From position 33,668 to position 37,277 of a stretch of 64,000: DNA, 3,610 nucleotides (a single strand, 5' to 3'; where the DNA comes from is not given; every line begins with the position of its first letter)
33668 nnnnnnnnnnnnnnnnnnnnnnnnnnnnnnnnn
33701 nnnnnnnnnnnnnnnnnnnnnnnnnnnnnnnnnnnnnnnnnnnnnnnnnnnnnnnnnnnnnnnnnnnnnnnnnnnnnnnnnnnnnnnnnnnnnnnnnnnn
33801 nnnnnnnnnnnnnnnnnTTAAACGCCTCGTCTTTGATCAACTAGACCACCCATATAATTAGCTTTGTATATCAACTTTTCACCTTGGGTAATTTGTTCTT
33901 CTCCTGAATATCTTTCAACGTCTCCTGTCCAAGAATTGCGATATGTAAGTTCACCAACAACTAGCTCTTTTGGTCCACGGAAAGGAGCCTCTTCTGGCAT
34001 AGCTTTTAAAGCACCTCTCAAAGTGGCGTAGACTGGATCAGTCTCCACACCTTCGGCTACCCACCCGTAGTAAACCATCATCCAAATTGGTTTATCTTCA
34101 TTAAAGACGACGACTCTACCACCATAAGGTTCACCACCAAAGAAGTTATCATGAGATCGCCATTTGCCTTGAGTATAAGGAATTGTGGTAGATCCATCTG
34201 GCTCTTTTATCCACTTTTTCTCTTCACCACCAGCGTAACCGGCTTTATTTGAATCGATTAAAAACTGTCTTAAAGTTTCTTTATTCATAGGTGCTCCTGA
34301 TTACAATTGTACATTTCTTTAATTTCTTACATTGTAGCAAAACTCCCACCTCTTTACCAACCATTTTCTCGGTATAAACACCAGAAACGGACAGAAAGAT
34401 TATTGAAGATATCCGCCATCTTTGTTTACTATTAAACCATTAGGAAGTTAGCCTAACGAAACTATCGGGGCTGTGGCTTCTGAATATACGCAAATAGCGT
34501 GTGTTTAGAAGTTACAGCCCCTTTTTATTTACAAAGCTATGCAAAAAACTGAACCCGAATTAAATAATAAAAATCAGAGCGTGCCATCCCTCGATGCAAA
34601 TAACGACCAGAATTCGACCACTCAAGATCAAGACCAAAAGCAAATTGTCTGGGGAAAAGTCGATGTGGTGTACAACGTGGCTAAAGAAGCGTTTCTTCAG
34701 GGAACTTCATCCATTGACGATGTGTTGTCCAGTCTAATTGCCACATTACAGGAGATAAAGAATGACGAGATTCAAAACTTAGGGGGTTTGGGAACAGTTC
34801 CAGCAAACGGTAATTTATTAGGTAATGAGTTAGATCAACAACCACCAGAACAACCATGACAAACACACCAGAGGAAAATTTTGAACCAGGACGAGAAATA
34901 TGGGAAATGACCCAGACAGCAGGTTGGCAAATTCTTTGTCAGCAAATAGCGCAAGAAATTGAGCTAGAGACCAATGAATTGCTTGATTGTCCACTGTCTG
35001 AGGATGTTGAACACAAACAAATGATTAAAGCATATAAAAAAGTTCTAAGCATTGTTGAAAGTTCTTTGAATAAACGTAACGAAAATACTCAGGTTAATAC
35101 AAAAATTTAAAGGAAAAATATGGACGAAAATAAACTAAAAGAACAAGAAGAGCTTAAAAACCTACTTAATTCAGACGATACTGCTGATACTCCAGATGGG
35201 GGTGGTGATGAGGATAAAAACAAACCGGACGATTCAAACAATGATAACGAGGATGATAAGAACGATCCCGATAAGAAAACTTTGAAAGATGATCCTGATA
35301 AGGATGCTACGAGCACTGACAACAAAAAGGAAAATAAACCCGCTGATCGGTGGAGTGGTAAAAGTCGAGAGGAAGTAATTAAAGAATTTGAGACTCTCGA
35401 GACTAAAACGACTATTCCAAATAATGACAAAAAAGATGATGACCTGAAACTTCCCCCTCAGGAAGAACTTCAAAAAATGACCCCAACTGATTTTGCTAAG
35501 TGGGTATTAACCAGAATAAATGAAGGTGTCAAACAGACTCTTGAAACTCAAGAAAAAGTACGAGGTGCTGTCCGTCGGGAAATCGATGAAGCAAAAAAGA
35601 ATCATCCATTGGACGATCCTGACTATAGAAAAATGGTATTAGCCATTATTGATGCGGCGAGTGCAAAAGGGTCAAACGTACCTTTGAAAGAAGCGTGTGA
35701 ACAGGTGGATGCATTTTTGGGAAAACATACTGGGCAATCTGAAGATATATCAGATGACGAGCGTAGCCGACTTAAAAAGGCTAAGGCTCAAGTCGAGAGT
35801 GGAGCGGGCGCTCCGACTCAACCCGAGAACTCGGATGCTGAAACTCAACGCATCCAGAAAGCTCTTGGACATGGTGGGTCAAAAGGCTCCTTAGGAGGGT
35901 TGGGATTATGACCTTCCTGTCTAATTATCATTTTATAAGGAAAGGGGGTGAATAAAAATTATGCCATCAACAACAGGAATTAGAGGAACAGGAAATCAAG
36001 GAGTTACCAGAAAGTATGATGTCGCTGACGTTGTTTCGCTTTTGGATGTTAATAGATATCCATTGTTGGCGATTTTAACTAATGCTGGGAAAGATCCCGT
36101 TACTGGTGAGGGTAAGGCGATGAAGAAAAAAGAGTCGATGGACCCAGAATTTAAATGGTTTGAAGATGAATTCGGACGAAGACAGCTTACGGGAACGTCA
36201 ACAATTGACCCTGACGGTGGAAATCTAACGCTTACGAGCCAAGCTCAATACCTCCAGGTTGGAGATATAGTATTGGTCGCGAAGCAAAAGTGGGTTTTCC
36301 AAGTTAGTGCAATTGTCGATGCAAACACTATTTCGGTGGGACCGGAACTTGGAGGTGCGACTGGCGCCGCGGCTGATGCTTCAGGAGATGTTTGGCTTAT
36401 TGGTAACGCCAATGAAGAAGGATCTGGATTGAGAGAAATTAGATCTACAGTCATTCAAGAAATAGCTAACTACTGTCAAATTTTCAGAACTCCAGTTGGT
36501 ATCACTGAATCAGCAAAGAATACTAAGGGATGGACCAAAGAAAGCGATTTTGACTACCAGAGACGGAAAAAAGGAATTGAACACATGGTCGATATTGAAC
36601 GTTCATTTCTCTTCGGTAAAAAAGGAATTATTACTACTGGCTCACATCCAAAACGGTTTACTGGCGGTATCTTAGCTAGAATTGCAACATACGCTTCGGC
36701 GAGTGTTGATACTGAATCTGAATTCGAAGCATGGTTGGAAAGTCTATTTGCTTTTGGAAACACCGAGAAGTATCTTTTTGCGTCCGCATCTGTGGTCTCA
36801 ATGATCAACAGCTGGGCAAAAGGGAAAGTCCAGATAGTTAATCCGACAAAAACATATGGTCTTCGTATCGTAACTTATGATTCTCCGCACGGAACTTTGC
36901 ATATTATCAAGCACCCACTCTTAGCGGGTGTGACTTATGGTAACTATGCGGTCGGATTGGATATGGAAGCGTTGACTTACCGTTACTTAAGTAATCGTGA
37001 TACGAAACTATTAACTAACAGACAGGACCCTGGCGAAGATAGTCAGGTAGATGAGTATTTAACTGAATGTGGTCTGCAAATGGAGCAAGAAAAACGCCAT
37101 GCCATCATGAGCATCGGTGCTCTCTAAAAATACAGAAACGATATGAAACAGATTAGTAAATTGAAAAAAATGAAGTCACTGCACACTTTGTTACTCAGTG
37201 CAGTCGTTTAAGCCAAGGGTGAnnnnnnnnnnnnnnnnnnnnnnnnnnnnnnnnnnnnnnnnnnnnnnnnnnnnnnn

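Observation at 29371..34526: Two copies of a conserved 22-nt box plus strong hairpin and T5, each just upstream of a rightward late gene, bracketing portal and a reverse-strand cassette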

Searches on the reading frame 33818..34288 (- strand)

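Call 12: search_protein_families(library=phrogs, proteins=[window:33818-34288:-], max_evalue=0.001)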
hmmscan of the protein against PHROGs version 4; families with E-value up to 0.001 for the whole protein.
window:33818-34288:- (156 aa): 0 families

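Call 13: search_protein_families(library=pfam, proteins=[window:33818-34288:-], max_evalue=0.01)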
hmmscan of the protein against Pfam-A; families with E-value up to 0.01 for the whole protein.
window:33818-34288:- (156 aa): 1 family
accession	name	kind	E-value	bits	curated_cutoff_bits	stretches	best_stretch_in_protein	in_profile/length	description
PF18931.5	DUF5680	-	5e-27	94.8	25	1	47-150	1-104/104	Domain of unknown function (DUF5680)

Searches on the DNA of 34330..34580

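Call 33: search_rna_families(source=window, start=34330, end=34580, threshold=evalue, max_evalue=10)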
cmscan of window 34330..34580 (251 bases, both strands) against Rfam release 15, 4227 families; matches with E-value up to 10: 6.
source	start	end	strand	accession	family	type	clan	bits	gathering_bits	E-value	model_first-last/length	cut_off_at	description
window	34465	34522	+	RF04157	MIR9486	Gene; miRNA;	-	29.2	100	0.00032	1-119/119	no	MIR9486 microRNA precursor family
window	34460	34572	-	RF02325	TtnuHACA18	Gene; snRNA; snoRNA; HACA-box;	-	19.9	100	0.81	1-130/130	no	Tetrahymena snoRNA TtnuHACA18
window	34458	34532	+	RF03779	mir-1805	Gene; miRNA;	-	17.4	64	0.34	1-84/84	no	mir-1805 microRNA precursor family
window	34467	34535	-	RF02822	Srn266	Gene; sRNA;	-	15.6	63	3.5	49-112/112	no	Streptococcus RNA 266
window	34467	34521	-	RF03583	MIR781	Gene; miRNA;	-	14.4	88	6.5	19-75/94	no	MIR781 microRNA precursor family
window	34330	34406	+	RF02001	group-II-D1D4-3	Intron;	CL00102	10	32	8.9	96-170/170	5'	Group II catalytic intron D1-D4-3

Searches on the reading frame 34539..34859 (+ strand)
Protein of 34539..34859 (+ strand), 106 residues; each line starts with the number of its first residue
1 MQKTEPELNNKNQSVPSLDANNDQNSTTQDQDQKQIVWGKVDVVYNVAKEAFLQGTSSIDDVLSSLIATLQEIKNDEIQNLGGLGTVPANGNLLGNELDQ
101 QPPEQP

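Call 12: search_protein_families(library=phrogs, proteins=[window:34539-34859:+], max_evalue=0.001)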
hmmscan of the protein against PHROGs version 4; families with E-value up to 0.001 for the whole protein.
window:34539-34859:+ (106 aa): 0 families

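Call 13: search_protein_families(library=pfam, proteins=[window:34539-34859:+], max_evalue=0.01)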
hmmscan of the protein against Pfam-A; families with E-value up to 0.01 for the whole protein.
window:34539-34859:+ (106 aa): 0 families

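Call 29: find_related_loci(query=window:34539-34859:+, collection=viral_contigs, flank=1500)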
Query window:34539-34859:+ (106 aa) in viral_contigs; peptide patterns used: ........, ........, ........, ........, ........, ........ (x = any residue, [..] = any of these).
2 stretches matched a pattern, but none encodes a relative of the query by tblastn (E <= 1e-3).

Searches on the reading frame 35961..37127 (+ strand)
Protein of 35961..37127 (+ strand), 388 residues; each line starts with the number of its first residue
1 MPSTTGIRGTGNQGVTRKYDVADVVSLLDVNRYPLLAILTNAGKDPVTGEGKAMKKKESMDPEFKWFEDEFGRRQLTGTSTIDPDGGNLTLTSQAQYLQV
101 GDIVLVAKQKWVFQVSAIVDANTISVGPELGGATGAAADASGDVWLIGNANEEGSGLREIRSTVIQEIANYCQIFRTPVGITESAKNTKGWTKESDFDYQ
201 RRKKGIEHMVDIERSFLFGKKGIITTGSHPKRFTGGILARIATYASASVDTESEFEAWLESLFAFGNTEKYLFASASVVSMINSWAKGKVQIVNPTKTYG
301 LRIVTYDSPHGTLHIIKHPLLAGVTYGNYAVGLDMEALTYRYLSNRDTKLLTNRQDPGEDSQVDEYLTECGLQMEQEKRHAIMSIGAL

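Call 12: search_protein_families(library=phrogs, proteins=[window:35961-37127:+], max_evalue=0.001)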
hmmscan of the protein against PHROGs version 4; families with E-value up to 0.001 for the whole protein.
window:35961-37127:+ (388 aa): 1 family
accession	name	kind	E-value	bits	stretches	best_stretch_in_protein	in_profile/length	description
phrog_1328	-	head and packaging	1.3e-34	121.3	1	3-382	5-302/583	major head protein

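Call 13: search_protein_families(library=pfam, proteins=[window:35961-37127:+], max_evalue=0.01)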
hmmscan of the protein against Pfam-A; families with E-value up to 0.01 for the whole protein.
window:35961-37127:+ (388 aa): 1 family
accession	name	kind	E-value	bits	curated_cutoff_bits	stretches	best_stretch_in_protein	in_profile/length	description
PF17236.8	SU10_MCP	-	4.9e-44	151.4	24.1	1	12-383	7-288/292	SU10 major capsid protein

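Call 14: search_dna_similar(query=window:35961-37127:+, collection=phages, mode=protein, max_rows=30)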
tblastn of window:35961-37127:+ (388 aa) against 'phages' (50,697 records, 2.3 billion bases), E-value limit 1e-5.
Records with a match: 25; places in all: 25; records where one place covers at least 80% of the query: 4.
Best place of each record, by identity: <60% 25.
By first word of the organism name: Pseudomonas 16; Roseobacter 1; Microcystis 1; Caulobacter 1; Vibrio 1; Clostridium 1; Desulfofustis 1; Polaromonas 1; Aeromonas 1; Bacteroides 1.
By host as written in the record: Pseudomonas aeruginosa 12; - 3; Roseobacter sp. (CHUG lineage) 1; Microcystis elabens 1; Caulobacter sp. 1; Vibrio splendidus 1; Clostridium butyricum BSC452 1; Polaromonas sp. 1; and 4 more.
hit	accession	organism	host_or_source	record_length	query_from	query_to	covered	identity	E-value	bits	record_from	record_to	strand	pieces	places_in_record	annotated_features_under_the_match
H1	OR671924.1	Roseobacter phage CRP-810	Roseobacter sp. (CHUG lineage)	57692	1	381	98%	30.5%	2e-31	132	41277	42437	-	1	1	major capsid protein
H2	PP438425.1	Microcystis phage Mel-JY34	Microcystis elabens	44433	6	378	96%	27.4%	4e-23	107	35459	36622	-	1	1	putative major capsid protein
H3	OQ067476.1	Caulobacter phage Kuura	Caulobacter sp.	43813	42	384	88%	29.4%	1e-29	127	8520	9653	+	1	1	putative major capsid protein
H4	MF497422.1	Vibrio phage vB_VspS_VS-ABTNL-3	Vibrio splendidus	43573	1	382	98%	24.8%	2e-19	96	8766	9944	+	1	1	putative major capsid protein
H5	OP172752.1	Clostridium phage CB452P1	Clostridium butyricum BSC452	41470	15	315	78%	23.3%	3e-7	59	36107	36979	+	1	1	hypothetical protein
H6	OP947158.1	Desulfofustis phage LS06-2018-MD01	-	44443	146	383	61%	28.2%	3e-19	96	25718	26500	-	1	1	major head protein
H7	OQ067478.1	Polaromonas phage Tiera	Polaromonas sp.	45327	144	374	60%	25.8%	8e-17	88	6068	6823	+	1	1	putative major capsid protein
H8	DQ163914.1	Pseudomonas phage 119X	-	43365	146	360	55%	25.4%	4e-10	68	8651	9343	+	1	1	record has no annotation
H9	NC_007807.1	Pseudomonas phage 119X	Pseudomonas aeruginosa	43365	146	360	55%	25.4%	4e-10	68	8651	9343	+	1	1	119X_gp13: major head protein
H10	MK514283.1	Pseudomonas phage vB_PaeP_TF17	Psuedomonas aeruginosa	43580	146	360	55%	25.0%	6e-10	67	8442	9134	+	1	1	putative major capsid protein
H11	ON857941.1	Pseudomonas phage vB_PaeP_FBPa48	Pseudomonas sp.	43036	146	360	55%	25.0%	7e-10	67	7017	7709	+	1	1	hypothetical protein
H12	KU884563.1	Pseudomonas phage PaMx41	Pseudomonas aeruginosa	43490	146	360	55%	25.0%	8e-10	67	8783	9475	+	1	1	major capsid protein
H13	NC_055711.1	Pseudomonas phage PaMx41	Pseudomonas aeruginosa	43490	146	360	55%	25.0%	8e-10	67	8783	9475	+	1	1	major head protein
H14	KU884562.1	Pseudomonas phage PaMx35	Pseudomonas aeruginosa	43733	146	360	55%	24.6%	9e-10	67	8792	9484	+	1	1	major capsid protein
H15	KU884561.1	Pseudomonas phage PaMx33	Pseudomonas aeruginosa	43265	146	360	55%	24.6%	9e-10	67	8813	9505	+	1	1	major capsid protein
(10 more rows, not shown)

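Call 30: find_related_loci(query=window:35961-37127:+, collection=viral_contigs, flank=3500)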
Query window:35961-37127:+ (388 aa) in viral_contigs; peptide patterns used: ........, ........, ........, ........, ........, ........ (x = any residue, [..] = any of these).
31 stretches matched a pattern; 28 encode a relative of the query (tblastn E <= 1e-3); 28 distinct loci.
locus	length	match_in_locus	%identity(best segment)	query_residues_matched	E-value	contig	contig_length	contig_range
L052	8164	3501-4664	92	1-388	0e+0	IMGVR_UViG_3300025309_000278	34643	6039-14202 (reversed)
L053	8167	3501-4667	85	1-388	0e+0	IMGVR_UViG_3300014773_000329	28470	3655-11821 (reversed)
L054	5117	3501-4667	85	1-388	0e+0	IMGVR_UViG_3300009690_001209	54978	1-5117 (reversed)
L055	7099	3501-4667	85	1-388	0e+0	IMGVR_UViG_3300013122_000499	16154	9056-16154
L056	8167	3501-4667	84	1-388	0e+0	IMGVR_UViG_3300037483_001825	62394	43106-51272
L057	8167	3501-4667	84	1-388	0e+0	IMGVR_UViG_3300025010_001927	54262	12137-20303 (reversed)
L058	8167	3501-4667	84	1-388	0e+0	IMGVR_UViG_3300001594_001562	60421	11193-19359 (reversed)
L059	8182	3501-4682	78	1-388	0e+0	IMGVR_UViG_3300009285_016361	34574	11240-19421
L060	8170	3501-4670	67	1-388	1e-180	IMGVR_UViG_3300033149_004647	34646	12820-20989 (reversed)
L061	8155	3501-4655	68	3-388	1e-178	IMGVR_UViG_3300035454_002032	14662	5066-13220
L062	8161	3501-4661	67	1-388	1e-165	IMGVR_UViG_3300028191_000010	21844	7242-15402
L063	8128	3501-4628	62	17-388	4e-152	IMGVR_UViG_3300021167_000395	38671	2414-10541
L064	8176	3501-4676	58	1-388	7e-152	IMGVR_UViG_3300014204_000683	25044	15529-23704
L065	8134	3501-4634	60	17-388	3e-149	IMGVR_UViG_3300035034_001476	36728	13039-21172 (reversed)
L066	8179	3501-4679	58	1-388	2e-145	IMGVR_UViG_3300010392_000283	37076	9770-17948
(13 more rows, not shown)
